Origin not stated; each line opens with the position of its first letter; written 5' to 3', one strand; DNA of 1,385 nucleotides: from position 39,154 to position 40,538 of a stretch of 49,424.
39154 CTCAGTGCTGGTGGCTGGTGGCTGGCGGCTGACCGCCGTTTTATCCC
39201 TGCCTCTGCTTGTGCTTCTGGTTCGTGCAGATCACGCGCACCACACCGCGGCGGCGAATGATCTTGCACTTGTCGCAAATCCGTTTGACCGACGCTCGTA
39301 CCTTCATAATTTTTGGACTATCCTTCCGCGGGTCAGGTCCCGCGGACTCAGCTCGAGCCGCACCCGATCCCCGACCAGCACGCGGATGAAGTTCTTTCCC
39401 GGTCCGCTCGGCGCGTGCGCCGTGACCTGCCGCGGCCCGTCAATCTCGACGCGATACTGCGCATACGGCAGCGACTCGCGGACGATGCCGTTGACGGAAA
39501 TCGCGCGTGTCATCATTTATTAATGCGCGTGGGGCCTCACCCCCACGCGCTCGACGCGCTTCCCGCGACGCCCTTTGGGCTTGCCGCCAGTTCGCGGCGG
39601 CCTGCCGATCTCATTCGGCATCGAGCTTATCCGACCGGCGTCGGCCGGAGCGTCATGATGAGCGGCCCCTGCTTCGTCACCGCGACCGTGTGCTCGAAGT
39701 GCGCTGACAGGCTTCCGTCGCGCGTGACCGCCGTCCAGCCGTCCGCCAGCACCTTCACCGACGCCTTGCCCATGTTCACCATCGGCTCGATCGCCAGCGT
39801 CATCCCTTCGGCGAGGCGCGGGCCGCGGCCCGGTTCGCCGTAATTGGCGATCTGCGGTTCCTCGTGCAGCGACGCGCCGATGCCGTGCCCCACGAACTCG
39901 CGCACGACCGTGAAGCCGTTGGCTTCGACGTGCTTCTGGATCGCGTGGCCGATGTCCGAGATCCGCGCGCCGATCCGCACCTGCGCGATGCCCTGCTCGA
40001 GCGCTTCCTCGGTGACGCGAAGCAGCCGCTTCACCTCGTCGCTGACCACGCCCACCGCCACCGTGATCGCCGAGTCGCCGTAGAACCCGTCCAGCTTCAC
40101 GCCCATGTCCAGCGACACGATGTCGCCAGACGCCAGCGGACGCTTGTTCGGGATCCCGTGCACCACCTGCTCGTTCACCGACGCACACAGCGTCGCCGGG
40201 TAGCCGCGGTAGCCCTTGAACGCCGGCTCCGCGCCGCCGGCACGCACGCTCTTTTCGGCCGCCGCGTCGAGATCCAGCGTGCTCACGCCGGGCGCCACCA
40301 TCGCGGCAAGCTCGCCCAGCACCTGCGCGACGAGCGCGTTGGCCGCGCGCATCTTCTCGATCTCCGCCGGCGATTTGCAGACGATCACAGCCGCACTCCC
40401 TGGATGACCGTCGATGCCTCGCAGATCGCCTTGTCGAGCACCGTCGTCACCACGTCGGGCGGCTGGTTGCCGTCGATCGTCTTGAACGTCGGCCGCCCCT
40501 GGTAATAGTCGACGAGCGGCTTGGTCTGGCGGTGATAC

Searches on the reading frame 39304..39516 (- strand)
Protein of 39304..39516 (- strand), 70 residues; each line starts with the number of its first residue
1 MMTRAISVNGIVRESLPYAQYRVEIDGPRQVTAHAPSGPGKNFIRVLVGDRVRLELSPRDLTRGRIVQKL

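Call 46: search_protein_families(library=pfam, proteins=[window:39304-39516:-])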
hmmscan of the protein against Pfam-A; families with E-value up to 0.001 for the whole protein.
window:39304-39516:- (70 aa): 2 families
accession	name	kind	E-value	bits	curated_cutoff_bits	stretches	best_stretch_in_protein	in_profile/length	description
PF01176.25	eIF-1a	-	4e-13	49.2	30.2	1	7-68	2-63/64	Translation initiation factor 1A / IF-1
PF08402.16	TOBE_2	-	0.00094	19.7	21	0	19-61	32-73/76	TOBE domain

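Call 49: find_homologous_proteins(query=window:39304-39516:-, max_evalue=1e-10)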
Query window:39304-39516:- (70 aa): 1113 proteins with E <= 1e-10 among 1149 candidates; the best 120 are listed.
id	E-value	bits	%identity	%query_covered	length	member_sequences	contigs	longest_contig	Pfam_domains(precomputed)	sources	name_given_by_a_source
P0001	4.7e-33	129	90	96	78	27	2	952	PF01176.26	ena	-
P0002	1.2e-32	128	93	96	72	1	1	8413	PF01176.26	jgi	jgi:translation initiation factor IF-1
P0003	1.2e-32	128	87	99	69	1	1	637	PF01176.26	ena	-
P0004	1.7e-32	127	87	99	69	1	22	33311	PF01176.26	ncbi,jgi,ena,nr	ncbi:MAG: translation initiation factor IF-1 [Acidobacteria bacterium]|nr:MAG: translation initiatio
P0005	2.5e-32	127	87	97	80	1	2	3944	PF01176.26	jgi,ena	jgi:translation initiation factor IF-1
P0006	3.0e-32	127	92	94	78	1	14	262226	PF01176.26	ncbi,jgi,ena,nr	ncbi:MAG: translation initiation factor IF-1 [Acidobacteria bacterium]|nr:MAG: translation initiatio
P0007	3.0e-32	127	91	96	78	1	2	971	PF01176.26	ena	-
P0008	4.8e-32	126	90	96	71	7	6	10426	PF01176.26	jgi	jgi:translation initiation factor IF-1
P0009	9.7e-32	125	88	96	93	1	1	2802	PF01176.26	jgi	jgi:translation initiation factor IF-1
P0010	9.9e-32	125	91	91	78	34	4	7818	PF01176.26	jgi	-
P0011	1.5e-31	125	92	90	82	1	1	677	PF01176.26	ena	-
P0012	1.5e-31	125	90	96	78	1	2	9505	PF01176.26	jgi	jgi:translation initiation factor IF-1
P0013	1.6e-31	124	88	94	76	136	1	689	PF01176.26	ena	-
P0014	1.7e-31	124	87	96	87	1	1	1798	PF01176.26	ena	-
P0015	1.8e-31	124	90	97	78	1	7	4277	PF01176.26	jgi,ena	jgi:translation initiation factor IF-1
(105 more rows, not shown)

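Call 51: find_encoding_contigs(protein=P0004, flank=1500, max_places=3)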
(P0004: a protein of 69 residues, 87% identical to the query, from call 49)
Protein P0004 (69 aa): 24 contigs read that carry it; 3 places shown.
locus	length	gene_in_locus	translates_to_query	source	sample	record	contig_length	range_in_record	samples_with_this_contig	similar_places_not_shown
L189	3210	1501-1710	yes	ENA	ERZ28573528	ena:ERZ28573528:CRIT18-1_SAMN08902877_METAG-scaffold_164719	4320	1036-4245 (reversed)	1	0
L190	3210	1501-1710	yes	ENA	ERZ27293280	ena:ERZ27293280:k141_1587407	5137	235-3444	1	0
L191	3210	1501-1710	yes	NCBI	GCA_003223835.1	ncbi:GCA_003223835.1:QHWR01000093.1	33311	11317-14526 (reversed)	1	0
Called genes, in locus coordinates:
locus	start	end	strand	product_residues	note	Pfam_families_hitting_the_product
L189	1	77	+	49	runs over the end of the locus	?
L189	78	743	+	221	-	PF00406:ADK, PF13207:AAA_17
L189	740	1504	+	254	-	PF00557:Peptidase_M24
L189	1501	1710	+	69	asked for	PF01176:eIF-1a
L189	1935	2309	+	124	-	PF00416:Ribosomal_S13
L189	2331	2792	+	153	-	PF00411:Ribosomal_S11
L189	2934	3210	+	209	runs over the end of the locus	PF00163:Ribosomal_S4, PF01479:S4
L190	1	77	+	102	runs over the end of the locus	?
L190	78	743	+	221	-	PF00406:ADK, PF13207:AAA_17, PF13671:AAA_33 (weak)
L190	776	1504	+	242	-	PF00557:Peptidase_M24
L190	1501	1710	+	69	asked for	PF01176:eIF-1a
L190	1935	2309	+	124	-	PF00416:Ribosomal_S13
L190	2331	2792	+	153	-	PF00411:Ribosomal_S11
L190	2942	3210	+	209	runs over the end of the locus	PF00163:Ribosomal_S4, PF01479:S4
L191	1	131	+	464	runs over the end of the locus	PF00344:SecY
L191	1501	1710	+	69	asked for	PF01176:eIF-1a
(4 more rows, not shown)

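Call 52: find_encoding_contigs(protein=P0006, flank=1500, max_places=3)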
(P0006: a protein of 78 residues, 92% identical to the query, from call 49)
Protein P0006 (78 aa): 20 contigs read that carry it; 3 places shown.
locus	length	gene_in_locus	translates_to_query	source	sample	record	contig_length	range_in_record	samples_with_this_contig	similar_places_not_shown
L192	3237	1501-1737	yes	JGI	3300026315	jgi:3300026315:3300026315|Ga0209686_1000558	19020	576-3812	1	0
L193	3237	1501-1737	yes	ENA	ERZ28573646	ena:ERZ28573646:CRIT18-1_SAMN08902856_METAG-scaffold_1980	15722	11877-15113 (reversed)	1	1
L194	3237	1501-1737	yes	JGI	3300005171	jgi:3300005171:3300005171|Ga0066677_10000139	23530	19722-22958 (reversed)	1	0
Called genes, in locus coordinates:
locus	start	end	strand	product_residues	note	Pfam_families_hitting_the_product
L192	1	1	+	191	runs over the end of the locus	?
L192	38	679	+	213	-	PF00406:ADK, PF13207:AAA_17, PF13671:AAA_33 (weak)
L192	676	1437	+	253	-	PF00557:Peptidase_M24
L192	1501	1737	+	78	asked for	PF01176:eIF-1a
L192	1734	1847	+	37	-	PF00444:Ribosomal_L36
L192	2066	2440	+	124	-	PF00416:Ribosomal_S13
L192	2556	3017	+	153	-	PF00411:Ribosomal_S11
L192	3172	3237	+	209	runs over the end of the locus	PF00163:Ribosomal_S4, PF01479:S4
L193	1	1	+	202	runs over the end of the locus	?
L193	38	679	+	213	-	PF00406:ADK, PF13207:AAA_17, PF13671:AAA_33 (weak)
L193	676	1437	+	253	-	PF00557:Peptidase_M24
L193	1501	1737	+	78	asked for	PF01176:eIF-1a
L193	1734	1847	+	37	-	PF00444:Ribosomal_L36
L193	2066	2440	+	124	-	PF00416:Ribosomal_S13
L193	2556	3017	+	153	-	PF00411:Ribosomal_S11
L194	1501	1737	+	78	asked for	PF01176:eIF-1a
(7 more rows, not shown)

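Call 53: find_encoding_contigs(protein=P0002, flank=1500, max_places=2)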
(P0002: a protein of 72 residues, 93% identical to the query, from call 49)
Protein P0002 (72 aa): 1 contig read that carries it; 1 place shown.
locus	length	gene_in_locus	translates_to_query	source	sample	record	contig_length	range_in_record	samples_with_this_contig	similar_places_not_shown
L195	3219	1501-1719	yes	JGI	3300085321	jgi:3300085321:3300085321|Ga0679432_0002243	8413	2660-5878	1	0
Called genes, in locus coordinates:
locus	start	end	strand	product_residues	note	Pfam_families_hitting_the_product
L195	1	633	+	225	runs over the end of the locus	PF00406:ADK, PF13207:AAA_17, PF13671:AAA_33 (weak)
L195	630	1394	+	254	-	PF00557:Peptidase_M24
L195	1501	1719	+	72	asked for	PF01176:eIF-1a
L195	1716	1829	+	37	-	PF00444:Ribosomal_L36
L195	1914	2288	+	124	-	PF00416:Ribosomal_S13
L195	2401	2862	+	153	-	PF00411:Ribosomal_S11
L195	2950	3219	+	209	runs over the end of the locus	PF00163:Ribosomal_S4, PF01479:S4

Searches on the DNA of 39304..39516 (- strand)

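Call 70: search_with_rna_model(model_id=R1, sources=[L101, L102, L103, L104, L105, L106, L107, L108, L189, L190, L191, L192, L193, L194, L195, L196, L197, L198, L199, L200], max_evalue=0.01)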
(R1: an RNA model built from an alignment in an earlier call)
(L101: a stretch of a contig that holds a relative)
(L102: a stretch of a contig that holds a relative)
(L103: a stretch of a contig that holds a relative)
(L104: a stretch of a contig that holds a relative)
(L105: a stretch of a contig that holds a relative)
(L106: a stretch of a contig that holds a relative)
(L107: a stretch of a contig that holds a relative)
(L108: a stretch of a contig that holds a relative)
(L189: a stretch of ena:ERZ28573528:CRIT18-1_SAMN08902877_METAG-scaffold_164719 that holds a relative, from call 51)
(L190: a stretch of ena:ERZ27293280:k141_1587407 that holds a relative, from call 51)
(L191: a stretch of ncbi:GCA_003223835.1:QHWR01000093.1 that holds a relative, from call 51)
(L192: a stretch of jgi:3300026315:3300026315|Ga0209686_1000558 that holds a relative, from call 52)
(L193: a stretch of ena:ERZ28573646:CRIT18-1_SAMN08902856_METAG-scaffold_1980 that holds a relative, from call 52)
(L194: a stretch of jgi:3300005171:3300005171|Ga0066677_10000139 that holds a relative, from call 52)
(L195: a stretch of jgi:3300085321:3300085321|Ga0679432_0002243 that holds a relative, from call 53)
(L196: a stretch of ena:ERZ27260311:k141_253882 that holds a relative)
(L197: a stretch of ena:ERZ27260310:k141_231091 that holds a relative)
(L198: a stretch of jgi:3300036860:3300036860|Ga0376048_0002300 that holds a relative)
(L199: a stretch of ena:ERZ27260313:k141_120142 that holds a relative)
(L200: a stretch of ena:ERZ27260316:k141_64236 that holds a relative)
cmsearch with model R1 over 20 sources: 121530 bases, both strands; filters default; matches with E-value up to 0.01: 16.
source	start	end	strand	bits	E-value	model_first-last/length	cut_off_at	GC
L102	3241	3290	-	69.2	1e-20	1-50/50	no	0.7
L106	3270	3319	-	62.4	2.1e-18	1-50/50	no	0.64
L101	1116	1165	-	56.3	2.4e-16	1-50/50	no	0.66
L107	2738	2787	+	54.9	7e-16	1-50/50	no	0.72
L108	2534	2583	-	53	3.3e-15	1-50/50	no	0.72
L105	32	81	-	52.1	6.3e-15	1-50/50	no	0.74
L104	5057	5107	+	52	6.8e-15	1-50/50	no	0.67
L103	899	925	-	20.9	0.00022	7-32/50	no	0.85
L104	5063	5089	-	18.7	0.0012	7-32/50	no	0.81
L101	1134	1159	+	18.7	0.0012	7-32/50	no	0.85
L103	899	925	+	18.5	0.0014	7-32/50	no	0.85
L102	3259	3284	+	18.3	0.0016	7-32/50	no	0.88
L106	3288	3313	+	18.3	0.0016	7-32/50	no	0.88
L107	2744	2769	-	18.3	0.0016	7-32/50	no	0.88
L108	2552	2577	+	18.3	0.0016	7-32/50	no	0.88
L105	50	75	+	18.3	0.0016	7-32/50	no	0.88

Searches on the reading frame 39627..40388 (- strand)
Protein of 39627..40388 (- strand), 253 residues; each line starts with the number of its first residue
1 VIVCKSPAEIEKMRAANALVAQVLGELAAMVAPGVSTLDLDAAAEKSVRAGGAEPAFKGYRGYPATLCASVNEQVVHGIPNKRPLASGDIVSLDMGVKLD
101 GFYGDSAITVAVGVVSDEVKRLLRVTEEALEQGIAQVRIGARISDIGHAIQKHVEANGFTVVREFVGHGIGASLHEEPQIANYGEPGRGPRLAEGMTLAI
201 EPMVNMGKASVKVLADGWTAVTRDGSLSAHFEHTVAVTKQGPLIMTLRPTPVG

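Call 46: search_protein_families(library=pfam, proteins=[window:39627-40388:-])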
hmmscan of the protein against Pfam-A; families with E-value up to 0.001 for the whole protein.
window:39627-40388:- (253 aa): 1 family
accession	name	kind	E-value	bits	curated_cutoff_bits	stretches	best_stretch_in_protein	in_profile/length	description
PF00557.29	Peptidase_M24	-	2.4e-54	184.7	23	1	11-239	1-208/208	Metallopeptidase family M24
